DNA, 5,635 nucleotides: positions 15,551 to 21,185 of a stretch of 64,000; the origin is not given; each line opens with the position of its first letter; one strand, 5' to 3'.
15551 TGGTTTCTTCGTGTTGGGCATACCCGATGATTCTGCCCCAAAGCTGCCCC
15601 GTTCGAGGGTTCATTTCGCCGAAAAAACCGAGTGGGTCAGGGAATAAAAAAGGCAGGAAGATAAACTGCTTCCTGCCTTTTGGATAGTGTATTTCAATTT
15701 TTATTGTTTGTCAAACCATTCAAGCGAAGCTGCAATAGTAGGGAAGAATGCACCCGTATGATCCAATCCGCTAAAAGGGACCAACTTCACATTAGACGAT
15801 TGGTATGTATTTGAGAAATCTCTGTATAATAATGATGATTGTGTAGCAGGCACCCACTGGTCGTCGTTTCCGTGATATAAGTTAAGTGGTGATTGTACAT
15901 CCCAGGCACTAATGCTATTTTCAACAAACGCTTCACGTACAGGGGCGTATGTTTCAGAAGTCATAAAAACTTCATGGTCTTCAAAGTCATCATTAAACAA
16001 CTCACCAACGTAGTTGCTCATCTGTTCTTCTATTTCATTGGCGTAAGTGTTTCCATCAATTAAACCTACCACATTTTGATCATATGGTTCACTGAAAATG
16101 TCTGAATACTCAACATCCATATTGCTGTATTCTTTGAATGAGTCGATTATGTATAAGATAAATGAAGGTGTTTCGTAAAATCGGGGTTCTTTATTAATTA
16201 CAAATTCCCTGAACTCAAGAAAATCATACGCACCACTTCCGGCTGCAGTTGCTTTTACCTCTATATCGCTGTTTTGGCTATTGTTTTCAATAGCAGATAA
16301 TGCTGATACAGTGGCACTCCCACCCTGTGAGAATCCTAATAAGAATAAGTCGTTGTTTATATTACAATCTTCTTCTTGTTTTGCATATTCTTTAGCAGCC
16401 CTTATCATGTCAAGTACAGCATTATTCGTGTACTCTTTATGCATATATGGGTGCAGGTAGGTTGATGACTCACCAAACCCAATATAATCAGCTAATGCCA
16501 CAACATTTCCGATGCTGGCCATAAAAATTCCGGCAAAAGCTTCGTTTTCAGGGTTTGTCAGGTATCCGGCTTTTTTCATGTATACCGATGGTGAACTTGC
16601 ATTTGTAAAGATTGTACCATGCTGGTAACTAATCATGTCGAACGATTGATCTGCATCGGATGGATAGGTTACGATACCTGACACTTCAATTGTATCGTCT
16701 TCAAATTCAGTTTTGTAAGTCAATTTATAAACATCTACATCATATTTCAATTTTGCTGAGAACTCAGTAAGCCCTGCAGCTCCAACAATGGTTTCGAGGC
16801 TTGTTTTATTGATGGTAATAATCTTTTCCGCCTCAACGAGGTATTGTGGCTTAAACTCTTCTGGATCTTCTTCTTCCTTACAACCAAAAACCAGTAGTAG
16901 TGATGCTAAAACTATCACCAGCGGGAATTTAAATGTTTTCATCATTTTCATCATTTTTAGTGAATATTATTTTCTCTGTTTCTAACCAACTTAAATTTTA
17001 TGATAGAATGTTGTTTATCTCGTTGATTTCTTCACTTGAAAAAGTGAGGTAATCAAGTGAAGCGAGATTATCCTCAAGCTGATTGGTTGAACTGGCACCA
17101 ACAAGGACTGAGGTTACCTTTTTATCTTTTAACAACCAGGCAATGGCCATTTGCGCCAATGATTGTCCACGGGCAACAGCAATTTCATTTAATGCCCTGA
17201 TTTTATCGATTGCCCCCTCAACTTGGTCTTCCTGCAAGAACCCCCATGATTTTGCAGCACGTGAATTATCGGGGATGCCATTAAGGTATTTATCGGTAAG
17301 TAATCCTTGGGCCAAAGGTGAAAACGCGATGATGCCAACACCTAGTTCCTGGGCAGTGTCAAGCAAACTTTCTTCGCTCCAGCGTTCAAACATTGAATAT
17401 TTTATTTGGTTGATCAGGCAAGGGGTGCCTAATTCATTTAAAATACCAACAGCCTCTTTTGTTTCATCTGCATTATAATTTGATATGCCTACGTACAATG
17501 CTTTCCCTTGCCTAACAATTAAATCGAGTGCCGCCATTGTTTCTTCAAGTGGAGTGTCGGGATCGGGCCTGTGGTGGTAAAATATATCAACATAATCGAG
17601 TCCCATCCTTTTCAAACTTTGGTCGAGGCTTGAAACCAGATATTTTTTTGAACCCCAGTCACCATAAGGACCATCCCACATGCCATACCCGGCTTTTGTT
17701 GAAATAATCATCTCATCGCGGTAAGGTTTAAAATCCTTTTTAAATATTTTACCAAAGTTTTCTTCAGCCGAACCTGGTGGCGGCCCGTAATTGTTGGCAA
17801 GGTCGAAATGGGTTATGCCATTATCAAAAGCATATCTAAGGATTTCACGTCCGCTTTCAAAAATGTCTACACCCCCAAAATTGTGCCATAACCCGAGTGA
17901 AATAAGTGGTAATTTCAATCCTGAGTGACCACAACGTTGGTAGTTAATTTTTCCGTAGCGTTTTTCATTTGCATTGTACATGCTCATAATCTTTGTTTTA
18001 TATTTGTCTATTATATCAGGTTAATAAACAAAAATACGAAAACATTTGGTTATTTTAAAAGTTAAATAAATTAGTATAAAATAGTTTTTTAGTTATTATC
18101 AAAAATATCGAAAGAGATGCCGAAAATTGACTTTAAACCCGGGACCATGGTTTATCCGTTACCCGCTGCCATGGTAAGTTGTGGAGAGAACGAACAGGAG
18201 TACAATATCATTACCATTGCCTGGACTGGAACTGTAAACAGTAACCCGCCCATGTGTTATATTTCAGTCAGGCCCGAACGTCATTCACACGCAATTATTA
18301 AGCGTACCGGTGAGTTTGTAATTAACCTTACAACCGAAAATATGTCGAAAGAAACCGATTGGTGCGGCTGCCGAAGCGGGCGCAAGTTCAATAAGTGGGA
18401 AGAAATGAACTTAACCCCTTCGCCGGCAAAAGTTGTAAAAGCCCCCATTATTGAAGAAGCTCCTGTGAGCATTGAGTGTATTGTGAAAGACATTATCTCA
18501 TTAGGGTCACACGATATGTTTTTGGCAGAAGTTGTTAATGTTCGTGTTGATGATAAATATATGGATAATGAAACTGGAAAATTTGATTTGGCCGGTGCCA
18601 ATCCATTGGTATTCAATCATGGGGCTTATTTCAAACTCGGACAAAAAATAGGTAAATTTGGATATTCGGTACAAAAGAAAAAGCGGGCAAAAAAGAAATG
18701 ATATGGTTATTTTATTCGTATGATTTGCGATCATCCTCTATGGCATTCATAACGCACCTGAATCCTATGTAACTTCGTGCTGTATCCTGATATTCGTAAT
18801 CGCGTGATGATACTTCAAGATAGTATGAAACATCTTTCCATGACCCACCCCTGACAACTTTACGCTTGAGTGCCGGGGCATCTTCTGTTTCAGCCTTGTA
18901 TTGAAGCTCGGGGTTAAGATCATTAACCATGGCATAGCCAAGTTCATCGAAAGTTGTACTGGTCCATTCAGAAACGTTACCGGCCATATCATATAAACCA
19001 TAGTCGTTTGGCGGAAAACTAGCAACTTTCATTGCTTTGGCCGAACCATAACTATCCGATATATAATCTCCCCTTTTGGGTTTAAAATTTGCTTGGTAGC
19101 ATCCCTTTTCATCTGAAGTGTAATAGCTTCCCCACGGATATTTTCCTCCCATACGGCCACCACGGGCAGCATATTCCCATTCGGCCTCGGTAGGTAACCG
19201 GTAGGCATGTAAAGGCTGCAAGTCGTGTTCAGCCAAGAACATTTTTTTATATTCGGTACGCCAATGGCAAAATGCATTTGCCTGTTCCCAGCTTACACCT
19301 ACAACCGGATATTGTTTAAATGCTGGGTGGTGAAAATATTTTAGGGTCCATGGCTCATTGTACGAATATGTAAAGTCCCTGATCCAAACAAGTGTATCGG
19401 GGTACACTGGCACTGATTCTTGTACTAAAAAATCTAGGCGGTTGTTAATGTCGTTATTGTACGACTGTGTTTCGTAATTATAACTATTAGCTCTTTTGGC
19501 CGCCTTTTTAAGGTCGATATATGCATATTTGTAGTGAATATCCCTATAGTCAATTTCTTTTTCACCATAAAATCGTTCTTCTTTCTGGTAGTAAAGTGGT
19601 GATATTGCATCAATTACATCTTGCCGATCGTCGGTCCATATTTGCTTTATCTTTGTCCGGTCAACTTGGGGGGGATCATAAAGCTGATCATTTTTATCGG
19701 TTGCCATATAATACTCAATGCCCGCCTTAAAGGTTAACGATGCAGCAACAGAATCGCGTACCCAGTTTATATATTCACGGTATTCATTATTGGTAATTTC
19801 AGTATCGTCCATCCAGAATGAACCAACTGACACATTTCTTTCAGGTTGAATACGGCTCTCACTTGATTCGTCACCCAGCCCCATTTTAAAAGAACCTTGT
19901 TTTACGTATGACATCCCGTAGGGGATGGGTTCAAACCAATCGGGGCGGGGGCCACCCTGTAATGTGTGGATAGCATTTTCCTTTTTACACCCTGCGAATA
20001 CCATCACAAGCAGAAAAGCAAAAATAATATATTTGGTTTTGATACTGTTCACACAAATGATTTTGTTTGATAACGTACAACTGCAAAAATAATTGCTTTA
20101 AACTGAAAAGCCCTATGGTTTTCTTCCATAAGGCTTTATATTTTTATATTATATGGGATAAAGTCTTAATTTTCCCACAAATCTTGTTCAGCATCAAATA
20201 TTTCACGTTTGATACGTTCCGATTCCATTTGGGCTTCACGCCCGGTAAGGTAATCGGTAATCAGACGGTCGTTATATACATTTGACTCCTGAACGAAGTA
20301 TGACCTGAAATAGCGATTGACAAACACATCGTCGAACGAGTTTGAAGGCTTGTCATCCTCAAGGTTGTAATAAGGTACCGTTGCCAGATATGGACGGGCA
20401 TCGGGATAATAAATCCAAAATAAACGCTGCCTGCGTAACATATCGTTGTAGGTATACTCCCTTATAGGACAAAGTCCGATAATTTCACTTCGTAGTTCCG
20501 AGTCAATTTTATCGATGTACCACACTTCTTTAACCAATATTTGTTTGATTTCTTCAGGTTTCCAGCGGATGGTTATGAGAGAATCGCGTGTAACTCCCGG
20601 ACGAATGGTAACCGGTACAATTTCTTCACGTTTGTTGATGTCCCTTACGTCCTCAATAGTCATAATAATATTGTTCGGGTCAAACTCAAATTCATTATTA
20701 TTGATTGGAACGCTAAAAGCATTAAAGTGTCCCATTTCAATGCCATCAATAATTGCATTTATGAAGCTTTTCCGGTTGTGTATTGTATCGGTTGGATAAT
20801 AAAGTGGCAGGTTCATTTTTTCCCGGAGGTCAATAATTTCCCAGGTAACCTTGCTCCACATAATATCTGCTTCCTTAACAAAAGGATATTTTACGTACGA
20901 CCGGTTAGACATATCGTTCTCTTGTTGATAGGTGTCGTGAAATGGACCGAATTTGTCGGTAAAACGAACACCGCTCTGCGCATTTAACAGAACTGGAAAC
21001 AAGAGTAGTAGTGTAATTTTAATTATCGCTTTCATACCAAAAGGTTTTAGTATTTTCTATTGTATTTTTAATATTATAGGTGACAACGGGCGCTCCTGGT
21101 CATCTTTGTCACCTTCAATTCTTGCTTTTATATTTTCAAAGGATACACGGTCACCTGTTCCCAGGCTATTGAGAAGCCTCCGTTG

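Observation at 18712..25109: Two PorK/GldK paralogs bracket porLMN and differ in their cysteines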

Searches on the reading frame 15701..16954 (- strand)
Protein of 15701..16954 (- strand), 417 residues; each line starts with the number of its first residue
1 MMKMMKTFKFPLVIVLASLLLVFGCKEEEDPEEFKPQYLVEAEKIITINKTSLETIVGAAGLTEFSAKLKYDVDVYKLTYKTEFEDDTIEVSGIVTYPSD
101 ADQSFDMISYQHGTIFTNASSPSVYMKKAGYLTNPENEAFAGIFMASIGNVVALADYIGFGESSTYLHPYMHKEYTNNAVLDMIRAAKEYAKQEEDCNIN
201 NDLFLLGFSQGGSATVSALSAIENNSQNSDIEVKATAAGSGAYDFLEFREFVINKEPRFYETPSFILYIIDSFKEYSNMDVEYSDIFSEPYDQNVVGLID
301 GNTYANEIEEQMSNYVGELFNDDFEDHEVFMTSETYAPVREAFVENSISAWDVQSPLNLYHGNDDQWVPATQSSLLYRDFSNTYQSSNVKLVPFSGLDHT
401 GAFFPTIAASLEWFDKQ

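Call 3: search_protein_families(library=ncbifam, proteins=[window:15701-16954:-])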
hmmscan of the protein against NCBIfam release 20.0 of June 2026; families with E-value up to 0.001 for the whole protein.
window:15701-16954:- (417 aa): 1 family
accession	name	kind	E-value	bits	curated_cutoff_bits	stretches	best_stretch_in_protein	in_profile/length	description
NF007857.0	PRK10566.1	equivalog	8.1e-05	22.5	201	0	336-400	169-232/249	esterase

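Call 4: search_protein_families(library=pfam, proteins=[window:15701-16954:-])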
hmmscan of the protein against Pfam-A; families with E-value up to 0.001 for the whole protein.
window:15701-16954:- (417 aa): 4 families
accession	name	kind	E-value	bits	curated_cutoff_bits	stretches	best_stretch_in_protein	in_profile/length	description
PF03583.20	LIP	-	9.3e-10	38.7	23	1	149-416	26-276/286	Secretory lipase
PF00326.27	Peptidase_S9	-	1.4e-08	34.9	22.6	1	144-220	9-83/213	Prolyl oligopeptidase family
PF12146.15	Hydrolase_4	-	2.5e-05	24.1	27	0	146-220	28-95/239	Serine aminopeptidase, S33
PF20434.5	BD-FAE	-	0.00052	20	26.8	0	354-378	189-213/215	BD-FAE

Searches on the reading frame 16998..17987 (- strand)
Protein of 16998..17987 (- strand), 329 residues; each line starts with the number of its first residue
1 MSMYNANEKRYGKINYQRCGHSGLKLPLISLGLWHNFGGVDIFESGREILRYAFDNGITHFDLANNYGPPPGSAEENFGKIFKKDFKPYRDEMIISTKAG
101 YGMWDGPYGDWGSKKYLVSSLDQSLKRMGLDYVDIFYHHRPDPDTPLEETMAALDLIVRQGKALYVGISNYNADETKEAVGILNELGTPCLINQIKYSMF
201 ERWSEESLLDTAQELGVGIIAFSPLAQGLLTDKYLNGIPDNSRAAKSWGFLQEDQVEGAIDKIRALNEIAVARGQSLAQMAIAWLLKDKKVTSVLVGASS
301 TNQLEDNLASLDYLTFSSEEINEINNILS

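Call 3: search_protein_families(library=ncbifam, proteins=[window:16998-17987:-])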
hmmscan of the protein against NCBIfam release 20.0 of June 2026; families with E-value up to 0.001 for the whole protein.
window:16998-17987:- (329 aa): 7 families
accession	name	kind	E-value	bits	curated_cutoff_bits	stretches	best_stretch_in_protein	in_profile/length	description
NF007388.0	PRK09912.1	subfamily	2.2e-138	460.9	448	1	3-326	2-330/346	L-glyceraldehyde 3-phosphate reductase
TIGR01293.1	Kv_beta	subfamily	8.7e-58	195.9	365.4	1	15-328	2-319/319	voltage-dependent potassium channel subunit beta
NF049922.1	MethglyxlRedYdjG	equivalog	1.8e-31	109.4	550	1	19-324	6-317/326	NADH-dependent methylglyoxal reductase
NF007912.0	PRK10625.1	equivalog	1.7e-28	100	415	1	15-327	2-337/346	NADP(H)-dependent aldo-keto reductase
NF007695.0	PRK10376.1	subfamily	2.9e-21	75.8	280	2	44-226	40-216/290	oxidoreductase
NF008377.0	PRK11172.1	equivalog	5.5e-17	61.9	327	1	90-245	56-202/267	2,5-didehydrogluconate reductase DkgB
NF008598.0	PRK11565.1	equivalog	3.7e-10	39.3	425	1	23-228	12-192/275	2,5-didehydrogluconate reductase DkgA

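Call 4: search_protein_families(library=pfam, proteins=[window:16998-17987:-])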
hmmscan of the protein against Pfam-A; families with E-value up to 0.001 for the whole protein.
window:16998-17987:- (329 aa): 1 family
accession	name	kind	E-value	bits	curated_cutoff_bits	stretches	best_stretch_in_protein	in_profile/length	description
PF00248.27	Aldo_ket_red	-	2.8e-76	256.8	24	1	29-327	2-289/291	Aldo/keto reductase family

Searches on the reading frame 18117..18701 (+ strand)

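Call 3: search_protein_families(library=ncbifam, proteins=[window:18117-18701:+])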
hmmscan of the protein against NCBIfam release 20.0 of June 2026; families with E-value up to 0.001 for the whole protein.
window:18117-18701:+ (194 aa): 6 families
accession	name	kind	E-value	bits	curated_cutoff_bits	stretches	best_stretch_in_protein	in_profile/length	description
NF045733.1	StyMonoxStyB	equivalog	8.8e-09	35.5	200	1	12-143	10-132/150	styrene monooxygenase NADH-dependent flavin reductase subunit StyB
TIGR03615.1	RutF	equivalog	8.6e-08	32.3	254.75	1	39-146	38-141/156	NADH-dependent FMN reductase RutF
NF045630.1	monooxsub_HsaB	equivalog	1e-06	28.7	230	1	43-143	47-141/186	3-hydroxy-9,10-secoandrosta-1,3,5(10)-triene-9,17-dione monooxygenase reductase subunit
NF042921.1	HpaC_Thermus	equivalog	0.00011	22.2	200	1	24-146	22-134/150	4-hydroxyphenylacetate 3-monooxygenase reductase subunit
TIGR02296.1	HpaC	equivalog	0.00013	22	205.95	1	32-146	26-138/154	4-hydroxyphenylacetate 3-monooxygenase, reductase component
NF045919.1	HphnlacHdxRed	equivalog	0.001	18.3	340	0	33-171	37-155/309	p-hydroxyphenylacetate 3-hydroxylase reductase component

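Call 4: search_protein_families(library=pfam, proteins=[window:18117-18701:+])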
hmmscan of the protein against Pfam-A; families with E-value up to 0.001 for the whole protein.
window:18117-18701:+ (194 aa): 1 family
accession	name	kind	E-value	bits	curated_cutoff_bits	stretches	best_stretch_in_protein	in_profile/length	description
PF01613.24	Flavin_Reduct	-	3.6e-33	115.3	27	1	13-174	4-152/153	Flavin reductase like domain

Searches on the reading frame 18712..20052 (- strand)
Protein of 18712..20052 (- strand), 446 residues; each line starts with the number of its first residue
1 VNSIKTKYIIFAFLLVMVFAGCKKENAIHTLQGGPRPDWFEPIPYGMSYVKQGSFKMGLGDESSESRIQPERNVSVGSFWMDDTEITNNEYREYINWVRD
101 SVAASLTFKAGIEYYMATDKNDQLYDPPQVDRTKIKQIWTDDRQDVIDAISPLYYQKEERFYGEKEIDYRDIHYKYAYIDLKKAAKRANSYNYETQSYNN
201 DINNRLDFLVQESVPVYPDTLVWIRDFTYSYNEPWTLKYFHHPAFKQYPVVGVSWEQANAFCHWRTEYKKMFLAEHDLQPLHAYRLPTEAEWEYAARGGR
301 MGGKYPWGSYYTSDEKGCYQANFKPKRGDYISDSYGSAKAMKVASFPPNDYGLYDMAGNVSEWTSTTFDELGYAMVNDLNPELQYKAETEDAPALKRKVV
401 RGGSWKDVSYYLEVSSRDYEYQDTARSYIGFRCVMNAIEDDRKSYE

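Call 3: search_protein_families(library=ncbifam, proteins=[window:18712-20052:-])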
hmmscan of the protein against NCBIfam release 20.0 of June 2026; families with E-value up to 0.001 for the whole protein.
window:18712-20052:- (446 aa): 7 families
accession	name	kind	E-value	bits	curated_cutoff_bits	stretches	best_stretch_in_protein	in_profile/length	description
TIGR03525.2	GldK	equivalog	2.2e-158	527.8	350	1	14-437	2-407/408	T9SS ring complex lipoprotein PorK/GldK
TIGR03530.1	GldJ_short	equivalog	1.6e-47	162.3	382.9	2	188-438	97-393/396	gliding motility lipoprotein GldJ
TIGR03524.1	GldJ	equivalog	2.5e-45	155.2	458.2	4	281-380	261-377/559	gliding motility lipoprotein GldJ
NF051459.1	pyoverdine_PvdO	equivalog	3.7e-15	55.7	500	1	246-434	116-277/280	dihydropyoverdine dehydrogenase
TIGR02171.1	Fb_sc_TIGR02171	subfamily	1.9e-13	49.3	544.35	1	281-440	156-286/912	TIGR02171 family lipoprotein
TIGR03440.2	egtB_TIGR03440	equivalog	1.1e-12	47.8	360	1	243-433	269-412/413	ergothioneine biosynthesis protein EgtB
NF041186.1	SenA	equivalog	3.3e-12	46.5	420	1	245-434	268-381/382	selenoneine synthase SenA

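Call 4: search_protein_families(library=pfam, proteins=[window:18712-20052:-])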
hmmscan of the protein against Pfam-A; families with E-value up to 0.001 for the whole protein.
window:18712-20052:- (446 aa): 1 family
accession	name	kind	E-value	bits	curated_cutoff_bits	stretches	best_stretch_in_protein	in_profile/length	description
PF03781.23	FGE-sulfatase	-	3.1e-52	178.2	23.3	1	47-434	5-254/255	Sulfatase-modifying factor enzyme 1-like domain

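Call 91: predict_structure(alignment_id=A2)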
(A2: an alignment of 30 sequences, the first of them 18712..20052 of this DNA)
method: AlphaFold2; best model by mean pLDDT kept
length: 446 residues; sequences in the alignment: 30
mean_pLDDT: 62.5   pTM: 0.64
mean pLDDT of the five models: 62.5, 62.0, 60.9, 59.6, 48.6
residues with pLDDT >= 90: 37; 70-90: 181; 50-70: 66; < 50: 162
segments of 3 or more residues with pLDDT < 50: 21-35, 60-70, 222-237, 302-345, 358-427
pLDDT, mean of each block of 10 residues (from residue 1): 71 74 40 46 78 66 42 75 76 88 91 87 84 87 92 84 80 86 77 85 85 77 40 47 55 72 89 78 77 70 42 32 33 33 50 59 32 28 34 29 33 30 42 79 51
secondary structure, 60 per line:
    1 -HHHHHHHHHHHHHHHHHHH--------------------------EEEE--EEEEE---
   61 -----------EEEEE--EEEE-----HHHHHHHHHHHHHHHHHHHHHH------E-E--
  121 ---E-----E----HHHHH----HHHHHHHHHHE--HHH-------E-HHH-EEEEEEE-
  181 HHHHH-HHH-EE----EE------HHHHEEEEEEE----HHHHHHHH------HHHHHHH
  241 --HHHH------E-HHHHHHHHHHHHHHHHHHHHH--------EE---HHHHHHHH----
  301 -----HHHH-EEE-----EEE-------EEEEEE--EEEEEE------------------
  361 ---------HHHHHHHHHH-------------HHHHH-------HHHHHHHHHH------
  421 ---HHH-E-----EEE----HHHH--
elements in order: H2-20 E47-50 E53-57 E72-76 E79-82 H88-109 H135-139 H144-153 E173-179 H181-185 H205-208 E209-215 H220-227 H234-240 H243-246 H255-275 H289-296 H306-309 E311-313 E319-321 E329-334 E337-342 H370-379 H393-397 H405-414 E434-436 H441-444

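Call 94: fold_search(model_id=the predicted structure, library=pdb)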
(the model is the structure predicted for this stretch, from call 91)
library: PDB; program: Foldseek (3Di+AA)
matches with E <= 10: 103; with E <= 0.001: 33
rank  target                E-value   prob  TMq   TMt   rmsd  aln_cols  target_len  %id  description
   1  9mzu_A                2.6e-22  1.00  0.58  0.58  10.0       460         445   37  Structure of PorKN from Porphyromonas gingivalis (released 2025-04-16)
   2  9p6h_B                1.4e-21  1.00  0.60  0.60  10.0       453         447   39  Structure of P. gingivalis PorK and PorN complexes from cryo electron microscopy (released 2025-07-16)
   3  9ots_A                3.1e-21  1.00  0.57  0.57  10.2       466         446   37  Cryo-EM structure of the T9SS PORkN ring complex of P. Gingivalis (released 2025-08-06)
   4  9myj_B                3.5e-21  1.00  0.58  0.59  10.7       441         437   38  Structure of P. gingivalis PorK and PorN complexes from cryo electron microscopy (released 2025-07-16)
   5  6xtp_A                3.3e-07  1.00  0.29  0.41  17.4       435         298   18  Crystal structure reveals non-coordinative binding of O2 to the copper center of the formylglycine-generating enzyme - (released 2021-01-27)
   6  5ssy                  9.6e-07  1.00  0.23  0.35  17.2       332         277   18  Crystal Structure of human formylglycine generating enzyme (released 2023-08-23)
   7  6s07_A                1.0e-06  1.00  0.28  0.39  17.1       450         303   18  Structure of formylglycine-generating enzyme at 1.04 A in complex with copper and substrate reveals an acidic pocket f (released 2019-06-26)
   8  1z70_X                1.5e-06  1.00  0.28  0.43  15.3       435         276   18  1.15A resolution structure of the formylglycine generating enzyme FGE (released 2005-07-22)
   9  6xtq_A                1.6e-06  1.00  0.28  0.39  16.4       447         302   18  Crystal structure reveals non-coordinative binding of O2 to the copper center of the formylglycine-generating enzyme - (released 2021-01-27)
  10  1y1e                  2.2e-06  1.00  0.23  0.36  17.1       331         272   18  human formylglycine generating enzyme (released 2005-05-31)
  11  5ssx_A                3.7e-06  1.00  0.28  0.42  15.3       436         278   18  Crystal Structure human formylglycine generating enzyme E130D mutant (released 2023-08-23)
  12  8aru_A                3.9e-06  1.00  0.23  0.36  16.4       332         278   18  Crystal Structure of human formylglycine generating enzyme (released 2023-08-23)
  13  2aft_X                4.2e-06  1.00  0.23  0.36  17.0       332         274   17  Formylglycine generating enzyme C336S mutant (released 2005-12-13)
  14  5ssz                  4.2e-06  1.00  0.23  0.35  17.2       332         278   17  Crystal Structure of wild-type human formylglycine generating enzyme bound to Cu(I) (released 2023-08-23)
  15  1y1h_X                4.2e-06  1.00  0.28  0.43  17.3       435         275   20  human formylglycine generating enzyme, oxidised Cys refined as hydroperoxide (released 2005-05-31)
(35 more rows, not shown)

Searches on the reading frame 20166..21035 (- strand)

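Call 3: search_protein_families(library=ncbifam, proteins=[window:20166-21035:-])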
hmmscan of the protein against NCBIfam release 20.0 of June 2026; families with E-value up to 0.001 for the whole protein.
window:20166-21035:- (289 aa): 1 family
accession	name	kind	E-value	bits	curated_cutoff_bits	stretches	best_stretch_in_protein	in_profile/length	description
TIGR03523.1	GldN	equivalog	2e-52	178.2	85.9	1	15-288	13-279/280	type IX secretion system ring subunit PorN/GldN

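Call 4: search_protein_families(library=pfam, proteins=[window:20166-21035:-])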
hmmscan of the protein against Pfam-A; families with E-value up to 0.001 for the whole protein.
window:20166-21035:- (289 aa): 1 family
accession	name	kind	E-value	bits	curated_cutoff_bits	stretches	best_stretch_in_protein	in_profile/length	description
PF19841.4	GldN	-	1.9e-52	178.7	23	1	53-288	1-228/228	Gliding motility associated protein GldN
